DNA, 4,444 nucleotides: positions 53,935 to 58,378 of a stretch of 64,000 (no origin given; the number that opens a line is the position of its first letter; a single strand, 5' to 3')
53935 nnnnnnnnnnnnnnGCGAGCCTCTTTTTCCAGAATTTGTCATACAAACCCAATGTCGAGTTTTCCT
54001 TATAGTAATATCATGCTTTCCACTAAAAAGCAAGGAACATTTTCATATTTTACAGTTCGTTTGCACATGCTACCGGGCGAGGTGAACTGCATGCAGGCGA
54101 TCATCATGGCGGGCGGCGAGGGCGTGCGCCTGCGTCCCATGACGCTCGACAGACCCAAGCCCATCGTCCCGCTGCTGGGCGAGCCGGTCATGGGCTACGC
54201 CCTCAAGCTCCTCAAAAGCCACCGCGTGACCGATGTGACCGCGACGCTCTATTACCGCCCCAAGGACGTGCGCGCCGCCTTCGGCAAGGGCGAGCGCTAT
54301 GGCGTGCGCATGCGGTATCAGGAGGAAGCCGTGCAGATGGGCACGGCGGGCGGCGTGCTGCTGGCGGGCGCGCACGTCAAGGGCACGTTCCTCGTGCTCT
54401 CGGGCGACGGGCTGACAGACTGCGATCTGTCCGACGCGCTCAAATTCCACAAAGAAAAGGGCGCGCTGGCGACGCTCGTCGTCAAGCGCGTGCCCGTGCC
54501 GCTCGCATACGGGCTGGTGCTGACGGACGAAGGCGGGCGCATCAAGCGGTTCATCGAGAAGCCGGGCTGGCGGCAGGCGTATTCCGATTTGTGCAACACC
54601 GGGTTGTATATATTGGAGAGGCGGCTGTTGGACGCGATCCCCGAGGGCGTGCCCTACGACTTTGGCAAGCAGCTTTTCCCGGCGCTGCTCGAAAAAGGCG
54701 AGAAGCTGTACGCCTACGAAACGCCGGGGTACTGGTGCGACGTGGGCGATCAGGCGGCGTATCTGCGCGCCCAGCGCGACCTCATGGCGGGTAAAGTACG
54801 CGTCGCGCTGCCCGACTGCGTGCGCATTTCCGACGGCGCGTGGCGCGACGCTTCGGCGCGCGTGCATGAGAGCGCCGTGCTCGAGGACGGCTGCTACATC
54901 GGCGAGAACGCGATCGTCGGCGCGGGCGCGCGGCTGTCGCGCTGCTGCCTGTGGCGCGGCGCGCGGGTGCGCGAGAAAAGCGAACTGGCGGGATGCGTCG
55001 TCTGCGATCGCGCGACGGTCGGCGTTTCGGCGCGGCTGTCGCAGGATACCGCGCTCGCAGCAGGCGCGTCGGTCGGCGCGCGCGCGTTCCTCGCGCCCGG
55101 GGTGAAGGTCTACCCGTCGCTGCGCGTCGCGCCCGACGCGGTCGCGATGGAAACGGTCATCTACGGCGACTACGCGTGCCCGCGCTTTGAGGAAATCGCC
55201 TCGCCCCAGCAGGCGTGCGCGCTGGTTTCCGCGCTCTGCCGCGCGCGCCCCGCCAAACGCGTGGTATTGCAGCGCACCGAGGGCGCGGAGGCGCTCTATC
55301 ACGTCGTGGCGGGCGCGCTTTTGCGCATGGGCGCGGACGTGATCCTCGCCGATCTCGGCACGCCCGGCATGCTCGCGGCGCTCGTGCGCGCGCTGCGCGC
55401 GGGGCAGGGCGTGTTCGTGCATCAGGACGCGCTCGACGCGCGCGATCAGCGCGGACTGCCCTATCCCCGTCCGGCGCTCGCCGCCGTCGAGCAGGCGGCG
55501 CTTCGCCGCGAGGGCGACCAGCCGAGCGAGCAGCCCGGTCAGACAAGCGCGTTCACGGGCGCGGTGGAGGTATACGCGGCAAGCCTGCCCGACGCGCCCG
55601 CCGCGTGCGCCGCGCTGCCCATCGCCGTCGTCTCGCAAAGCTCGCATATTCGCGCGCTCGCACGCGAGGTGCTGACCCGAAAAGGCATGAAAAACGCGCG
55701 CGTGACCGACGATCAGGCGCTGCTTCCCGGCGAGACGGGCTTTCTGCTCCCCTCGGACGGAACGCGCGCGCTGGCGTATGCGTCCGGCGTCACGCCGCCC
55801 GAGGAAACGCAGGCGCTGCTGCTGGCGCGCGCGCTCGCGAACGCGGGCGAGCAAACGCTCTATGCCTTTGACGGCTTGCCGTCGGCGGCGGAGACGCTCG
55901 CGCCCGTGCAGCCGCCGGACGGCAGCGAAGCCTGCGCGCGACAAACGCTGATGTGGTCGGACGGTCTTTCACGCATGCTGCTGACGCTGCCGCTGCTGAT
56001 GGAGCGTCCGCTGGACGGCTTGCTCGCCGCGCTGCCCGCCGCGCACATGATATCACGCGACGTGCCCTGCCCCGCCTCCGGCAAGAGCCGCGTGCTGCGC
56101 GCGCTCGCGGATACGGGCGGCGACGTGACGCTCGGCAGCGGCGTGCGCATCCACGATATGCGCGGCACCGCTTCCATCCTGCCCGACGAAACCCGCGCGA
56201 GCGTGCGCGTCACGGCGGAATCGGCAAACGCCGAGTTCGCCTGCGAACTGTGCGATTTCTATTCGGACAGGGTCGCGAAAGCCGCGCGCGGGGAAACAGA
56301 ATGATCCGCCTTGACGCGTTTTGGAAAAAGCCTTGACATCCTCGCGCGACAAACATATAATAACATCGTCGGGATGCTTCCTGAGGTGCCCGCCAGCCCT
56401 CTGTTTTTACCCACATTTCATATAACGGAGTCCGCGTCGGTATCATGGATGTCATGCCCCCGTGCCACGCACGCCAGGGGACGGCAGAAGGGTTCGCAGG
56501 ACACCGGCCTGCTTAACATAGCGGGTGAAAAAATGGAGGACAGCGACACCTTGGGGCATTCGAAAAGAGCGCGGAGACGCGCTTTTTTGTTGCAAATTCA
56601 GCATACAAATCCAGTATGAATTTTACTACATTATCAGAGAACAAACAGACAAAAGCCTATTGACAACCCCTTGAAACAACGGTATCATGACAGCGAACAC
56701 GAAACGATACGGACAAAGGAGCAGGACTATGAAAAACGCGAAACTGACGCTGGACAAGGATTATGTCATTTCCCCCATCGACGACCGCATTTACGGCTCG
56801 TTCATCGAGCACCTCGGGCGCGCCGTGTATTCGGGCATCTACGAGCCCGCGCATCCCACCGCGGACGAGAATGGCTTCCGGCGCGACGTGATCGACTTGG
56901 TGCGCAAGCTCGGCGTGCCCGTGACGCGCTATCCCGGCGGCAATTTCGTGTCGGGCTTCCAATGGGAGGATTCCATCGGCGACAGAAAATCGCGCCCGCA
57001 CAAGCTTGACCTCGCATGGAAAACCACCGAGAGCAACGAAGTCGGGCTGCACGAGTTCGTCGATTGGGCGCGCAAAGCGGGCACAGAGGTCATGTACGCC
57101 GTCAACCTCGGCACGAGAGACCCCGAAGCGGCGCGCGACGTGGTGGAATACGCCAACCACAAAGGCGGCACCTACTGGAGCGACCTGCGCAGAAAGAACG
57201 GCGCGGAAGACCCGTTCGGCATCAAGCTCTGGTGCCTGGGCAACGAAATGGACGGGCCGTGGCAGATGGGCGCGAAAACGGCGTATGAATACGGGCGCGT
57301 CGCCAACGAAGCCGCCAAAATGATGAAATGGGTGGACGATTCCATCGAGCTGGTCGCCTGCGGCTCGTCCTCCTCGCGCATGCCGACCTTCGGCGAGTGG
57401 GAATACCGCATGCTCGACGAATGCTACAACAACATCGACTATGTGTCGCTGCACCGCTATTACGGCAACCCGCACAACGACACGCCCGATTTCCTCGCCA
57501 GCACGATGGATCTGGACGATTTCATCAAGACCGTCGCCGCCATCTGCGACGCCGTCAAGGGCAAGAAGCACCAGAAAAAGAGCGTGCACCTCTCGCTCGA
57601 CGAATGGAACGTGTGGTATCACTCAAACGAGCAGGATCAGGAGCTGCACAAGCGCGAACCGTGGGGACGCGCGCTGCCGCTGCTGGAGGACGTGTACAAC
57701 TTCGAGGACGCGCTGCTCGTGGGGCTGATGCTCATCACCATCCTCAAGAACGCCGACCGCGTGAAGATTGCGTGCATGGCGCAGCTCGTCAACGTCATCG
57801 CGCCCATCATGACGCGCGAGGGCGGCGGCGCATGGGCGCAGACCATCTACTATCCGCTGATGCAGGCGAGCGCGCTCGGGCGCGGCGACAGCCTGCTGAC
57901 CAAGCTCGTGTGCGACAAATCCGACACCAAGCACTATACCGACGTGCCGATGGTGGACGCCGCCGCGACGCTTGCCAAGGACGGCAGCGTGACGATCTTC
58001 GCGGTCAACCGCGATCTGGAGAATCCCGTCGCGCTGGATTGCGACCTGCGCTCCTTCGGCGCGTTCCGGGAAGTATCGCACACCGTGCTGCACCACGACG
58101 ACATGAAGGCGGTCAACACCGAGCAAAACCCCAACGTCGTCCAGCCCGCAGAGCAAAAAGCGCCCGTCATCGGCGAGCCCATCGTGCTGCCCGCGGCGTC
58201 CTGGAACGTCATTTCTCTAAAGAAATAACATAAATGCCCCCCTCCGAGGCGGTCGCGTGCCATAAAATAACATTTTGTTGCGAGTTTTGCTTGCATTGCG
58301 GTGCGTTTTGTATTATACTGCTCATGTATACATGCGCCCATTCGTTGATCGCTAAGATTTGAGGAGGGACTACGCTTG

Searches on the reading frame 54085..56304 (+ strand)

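Call 42: search_protein_families(library=pfam, max_evalue=0.00001, proteins=[window:54085-56304:+])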
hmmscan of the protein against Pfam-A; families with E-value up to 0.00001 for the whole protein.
window:54085-56304:+ (739 aa): 5 families
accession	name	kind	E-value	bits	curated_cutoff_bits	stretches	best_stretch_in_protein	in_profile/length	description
PF00483.29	NTP_transferase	-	6.7e-47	160.6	21.2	1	5-233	2-242/245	Nucleotidyl transferase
PF25084.1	LbH_EIF2B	-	5.3e-09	36.5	54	1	257-333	27-102/105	EIF2B subunit epsilon LbH domain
PF00132.30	Hexapep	-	9.4e-09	35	27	0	258-285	8-35/36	Bacterial transferase hexapeptide (six repeats)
PF12804.13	NTP_transf_3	-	3.4e-07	31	27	1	5-109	1-96/160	MobA-like NTP transferase domain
PF25087.1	GMPPB_C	-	8.6e-07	29.1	39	1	254-344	7-96/110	GMPPB C-terminal domain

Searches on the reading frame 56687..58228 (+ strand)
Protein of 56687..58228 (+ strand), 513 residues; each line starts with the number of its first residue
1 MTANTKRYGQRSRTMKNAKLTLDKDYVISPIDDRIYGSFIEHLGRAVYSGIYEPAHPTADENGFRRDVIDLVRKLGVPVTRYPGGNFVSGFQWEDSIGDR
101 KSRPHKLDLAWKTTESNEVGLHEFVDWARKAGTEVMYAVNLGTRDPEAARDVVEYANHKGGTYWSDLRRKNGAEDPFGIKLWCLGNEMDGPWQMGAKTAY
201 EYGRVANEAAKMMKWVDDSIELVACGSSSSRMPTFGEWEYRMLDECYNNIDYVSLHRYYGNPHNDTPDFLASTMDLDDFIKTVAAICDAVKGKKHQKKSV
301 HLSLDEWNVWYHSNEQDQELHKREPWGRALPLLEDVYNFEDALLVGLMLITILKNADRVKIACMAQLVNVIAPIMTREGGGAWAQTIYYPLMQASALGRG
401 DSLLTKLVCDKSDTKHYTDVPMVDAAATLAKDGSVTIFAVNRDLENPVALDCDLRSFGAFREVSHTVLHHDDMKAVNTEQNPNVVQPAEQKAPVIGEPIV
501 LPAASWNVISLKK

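Call 42: search_protein_families(library=pfam, max_evalue=0.00001, proteins=[window:56687-58228:+])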
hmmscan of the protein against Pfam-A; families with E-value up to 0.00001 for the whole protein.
window:56687-58228:+ (513 aa): 1 family
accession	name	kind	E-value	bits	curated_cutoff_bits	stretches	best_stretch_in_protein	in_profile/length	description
PF06964.18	Alpha-L-AF_C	-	1.2e-47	162.7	27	1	305-504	1-164/165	Alpha-L-arabinofuranosidase C-terminal domain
